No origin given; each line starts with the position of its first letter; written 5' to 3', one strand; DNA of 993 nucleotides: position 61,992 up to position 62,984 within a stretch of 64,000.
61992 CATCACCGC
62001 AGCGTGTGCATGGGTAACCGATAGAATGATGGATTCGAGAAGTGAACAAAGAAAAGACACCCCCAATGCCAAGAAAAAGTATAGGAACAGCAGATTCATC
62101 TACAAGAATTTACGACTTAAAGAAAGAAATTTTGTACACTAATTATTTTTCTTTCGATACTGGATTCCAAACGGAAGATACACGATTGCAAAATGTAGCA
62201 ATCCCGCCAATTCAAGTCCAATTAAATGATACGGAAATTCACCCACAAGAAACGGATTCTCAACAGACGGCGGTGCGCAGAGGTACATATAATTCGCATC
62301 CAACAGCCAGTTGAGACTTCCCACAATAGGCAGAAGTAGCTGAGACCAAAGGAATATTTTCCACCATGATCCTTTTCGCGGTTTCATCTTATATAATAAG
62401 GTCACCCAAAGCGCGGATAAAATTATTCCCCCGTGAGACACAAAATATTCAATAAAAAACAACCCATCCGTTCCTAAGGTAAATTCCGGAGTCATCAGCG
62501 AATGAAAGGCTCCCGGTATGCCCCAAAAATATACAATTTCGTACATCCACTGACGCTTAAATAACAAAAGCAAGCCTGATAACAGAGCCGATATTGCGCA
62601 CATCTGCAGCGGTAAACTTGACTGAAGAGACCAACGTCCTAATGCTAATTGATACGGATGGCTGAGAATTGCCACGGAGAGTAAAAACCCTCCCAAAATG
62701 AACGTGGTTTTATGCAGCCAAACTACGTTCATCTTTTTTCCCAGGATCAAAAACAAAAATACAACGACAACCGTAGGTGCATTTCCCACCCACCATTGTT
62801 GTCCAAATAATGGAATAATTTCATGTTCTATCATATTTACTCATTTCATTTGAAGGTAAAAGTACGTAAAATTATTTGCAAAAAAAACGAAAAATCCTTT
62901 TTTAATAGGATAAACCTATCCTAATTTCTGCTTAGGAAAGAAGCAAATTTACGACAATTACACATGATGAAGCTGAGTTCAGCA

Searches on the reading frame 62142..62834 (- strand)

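Call 36: search_protein_families(library=pfam, proteins=[window:62142-62834:-], max_evalue=0.001)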
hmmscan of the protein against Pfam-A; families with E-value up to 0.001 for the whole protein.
window:62142-62834:- (231 aa): 1 family
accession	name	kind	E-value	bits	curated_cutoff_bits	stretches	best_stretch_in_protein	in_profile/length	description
PF14808.11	TMEM164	-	3.7e-41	141.5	25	1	21-219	16-217/217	TMEM164 family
